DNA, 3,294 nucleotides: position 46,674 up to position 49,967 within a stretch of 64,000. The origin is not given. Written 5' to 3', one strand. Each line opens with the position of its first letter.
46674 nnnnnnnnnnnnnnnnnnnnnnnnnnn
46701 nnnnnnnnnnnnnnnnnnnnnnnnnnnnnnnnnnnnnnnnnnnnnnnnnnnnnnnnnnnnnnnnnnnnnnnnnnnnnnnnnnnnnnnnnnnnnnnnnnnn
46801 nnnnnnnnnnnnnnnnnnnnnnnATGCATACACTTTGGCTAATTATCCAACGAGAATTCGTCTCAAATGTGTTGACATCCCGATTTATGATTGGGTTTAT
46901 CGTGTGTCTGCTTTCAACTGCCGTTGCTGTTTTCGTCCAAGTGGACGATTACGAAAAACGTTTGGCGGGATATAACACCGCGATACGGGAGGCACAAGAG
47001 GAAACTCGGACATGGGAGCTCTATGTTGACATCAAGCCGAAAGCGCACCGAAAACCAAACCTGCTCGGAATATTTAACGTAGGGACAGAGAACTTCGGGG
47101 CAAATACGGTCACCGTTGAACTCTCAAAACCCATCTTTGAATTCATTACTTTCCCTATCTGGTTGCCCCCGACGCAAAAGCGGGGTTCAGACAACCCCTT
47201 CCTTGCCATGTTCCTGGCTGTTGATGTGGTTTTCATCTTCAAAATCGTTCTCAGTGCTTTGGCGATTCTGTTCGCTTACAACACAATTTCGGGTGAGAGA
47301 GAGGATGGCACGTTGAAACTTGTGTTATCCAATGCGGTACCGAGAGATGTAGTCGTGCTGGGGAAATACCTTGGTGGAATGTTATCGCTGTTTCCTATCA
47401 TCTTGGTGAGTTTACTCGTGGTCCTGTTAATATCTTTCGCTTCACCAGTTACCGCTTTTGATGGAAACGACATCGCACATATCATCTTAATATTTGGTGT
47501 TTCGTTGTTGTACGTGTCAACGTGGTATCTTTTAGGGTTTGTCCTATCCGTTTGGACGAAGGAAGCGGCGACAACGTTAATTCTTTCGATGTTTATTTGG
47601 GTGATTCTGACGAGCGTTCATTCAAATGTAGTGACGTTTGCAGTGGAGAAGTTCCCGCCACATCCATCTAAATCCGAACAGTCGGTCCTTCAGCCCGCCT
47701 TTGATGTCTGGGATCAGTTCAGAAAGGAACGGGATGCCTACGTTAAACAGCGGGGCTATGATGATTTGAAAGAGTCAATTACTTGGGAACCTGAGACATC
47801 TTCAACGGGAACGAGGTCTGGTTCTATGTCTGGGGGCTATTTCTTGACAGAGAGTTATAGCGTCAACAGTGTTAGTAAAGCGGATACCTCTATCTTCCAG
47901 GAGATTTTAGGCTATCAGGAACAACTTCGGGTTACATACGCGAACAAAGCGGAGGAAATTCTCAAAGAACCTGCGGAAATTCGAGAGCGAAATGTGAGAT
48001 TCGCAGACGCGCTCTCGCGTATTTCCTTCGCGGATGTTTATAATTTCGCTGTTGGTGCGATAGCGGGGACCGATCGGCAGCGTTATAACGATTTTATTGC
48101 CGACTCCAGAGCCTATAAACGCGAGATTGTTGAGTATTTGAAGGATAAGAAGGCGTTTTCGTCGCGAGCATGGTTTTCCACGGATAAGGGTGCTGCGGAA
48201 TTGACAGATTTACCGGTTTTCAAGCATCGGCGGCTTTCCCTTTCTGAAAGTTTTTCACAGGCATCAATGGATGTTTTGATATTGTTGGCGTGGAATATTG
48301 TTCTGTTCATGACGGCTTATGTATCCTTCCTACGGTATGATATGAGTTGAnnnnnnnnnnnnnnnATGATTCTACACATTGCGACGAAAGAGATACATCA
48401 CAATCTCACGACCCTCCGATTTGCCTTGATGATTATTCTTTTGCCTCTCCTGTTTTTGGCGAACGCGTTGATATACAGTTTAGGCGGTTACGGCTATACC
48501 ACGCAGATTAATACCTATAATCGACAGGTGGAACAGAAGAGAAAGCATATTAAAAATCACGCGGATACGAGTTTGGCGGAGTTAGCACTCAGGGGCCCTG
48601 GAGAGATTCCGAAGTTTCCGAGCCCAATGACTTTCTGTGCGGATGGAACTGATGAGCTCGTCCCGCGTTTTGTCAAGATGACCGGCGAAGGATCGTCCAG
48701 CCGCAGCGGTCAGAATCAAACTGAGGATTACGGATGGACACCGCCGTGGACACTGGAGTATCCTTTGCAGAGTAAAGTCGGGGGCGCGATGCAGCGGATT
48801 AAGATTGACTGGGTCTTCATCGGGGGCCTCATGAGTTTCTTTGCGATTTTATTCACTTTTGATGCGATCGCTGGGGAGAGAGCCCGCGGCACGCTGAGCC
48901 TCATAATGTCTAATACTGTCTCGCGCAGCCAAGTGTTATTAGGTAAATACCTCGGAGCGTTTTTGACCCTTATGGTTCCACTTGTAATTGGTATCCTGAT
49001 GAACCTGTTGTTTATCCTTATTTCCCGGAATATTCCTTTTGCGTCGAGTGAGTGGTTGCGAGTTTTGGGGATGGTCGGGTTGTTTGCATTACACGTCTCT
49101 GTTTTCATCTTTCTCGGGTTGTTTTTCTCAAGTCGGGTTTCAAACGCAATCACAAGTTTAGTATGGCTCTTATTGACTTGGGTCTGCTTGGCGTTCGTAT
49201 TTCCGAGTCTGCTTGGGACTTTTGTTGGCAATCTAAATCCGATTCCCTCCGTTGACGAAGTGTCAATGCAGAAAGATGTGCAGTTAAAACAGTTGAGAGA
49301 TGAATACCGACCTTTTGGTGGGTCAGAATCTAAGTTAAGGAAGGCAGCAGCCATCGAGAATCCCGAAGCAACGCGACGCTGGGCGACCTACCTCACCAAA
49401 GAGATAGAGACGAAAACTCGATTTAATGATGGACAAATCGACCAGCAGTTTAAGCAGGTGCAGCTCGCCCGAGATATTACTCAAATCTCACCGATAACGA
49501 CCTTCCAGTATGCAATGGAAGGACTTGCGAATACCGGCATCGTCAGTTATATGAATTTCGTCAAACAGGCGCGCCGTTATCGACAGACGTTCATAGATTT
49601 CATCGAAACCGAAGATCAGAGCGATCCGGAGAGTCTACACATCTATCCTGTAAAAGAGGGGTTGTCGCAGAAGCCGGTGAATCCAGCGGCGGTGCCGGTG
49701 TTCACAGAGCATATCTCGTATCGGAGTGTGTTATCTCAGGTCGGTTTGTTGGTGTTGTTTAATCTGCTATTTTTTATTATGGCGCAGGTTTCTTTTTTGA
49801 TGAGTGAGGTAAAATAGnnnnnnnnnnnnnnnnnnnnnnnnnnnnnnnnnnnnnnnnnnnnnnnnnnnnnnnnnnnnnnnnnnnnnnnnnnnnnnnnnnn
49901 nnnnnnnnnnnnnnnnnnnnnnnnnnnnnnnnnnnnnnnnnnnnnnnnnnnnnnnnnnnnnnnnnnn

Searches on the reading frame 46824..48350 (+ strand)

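Call 35: search_protein_families(library=pfam, proteins=[window:46824-48350:+], max_evalue=0.01)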
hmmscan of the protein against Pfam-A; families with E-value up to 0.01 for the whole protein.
window:46824-48350:+ (508 aa): 5 families
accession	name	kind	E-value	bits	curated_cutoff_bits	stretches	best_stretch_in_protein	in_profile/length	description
PF12679.13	ABC2_membrane_2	-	7e-30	104.7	27.2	1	5-507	1-283/283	ABC-2 family transporter protein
PF13346.12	ABC2_membrane_5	-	3.8e-06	27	25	1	126-270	26-167/205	ABC-2 family transporter protein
PF12698.13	ABC2_membrane_3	-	5.2e-06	26.2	31.6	1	125-270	158-289/347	ABC-2 family transporter protein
PF12730.13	ABC2_membrane_4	-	2.6e-05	24.7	27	1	127-259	44-176/179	ABC-2 family transporter protein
PF12040.14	DUF3526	-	0.00086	20.4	25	1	408-468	89-143/144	Domain of unknown function (DUF3526)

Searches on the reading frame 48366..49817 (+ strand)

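Call 35: search_protein_families(library=pfam, proteins=[window:48366-49817:+], max_evalue=0.01)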
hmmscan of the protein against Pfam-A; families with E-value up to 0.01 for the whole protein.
window:48366-49817:+ (483 aa): 5 families
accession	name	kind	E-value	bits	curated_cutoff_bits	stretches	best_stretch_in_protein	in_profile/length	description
PF12679.13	ABC2_membrane_2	-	2.5e-27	96.3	27.2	1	4-478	2-279/283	ABC-2 family transporter protein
PF12698.13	ABC2_membrane_3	-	1.2e-07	31.6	31.6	1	151-280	167-291/347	ABC-2 family transporter protein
PF12040.14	DUF3526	-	5.1e-06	27.7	25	1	359-414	66-121/144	Domain of unknown function (DUF3526)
PF13346.12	ABC2_membrane_5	-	1.2e-05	25.4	25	1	151-278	37-164/205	ABC-2 family transporter protein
PF12730.13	ABC2_membrane_4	-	0.0065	16.9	27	1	158-266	62-170/179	ABC-2 family transporter protein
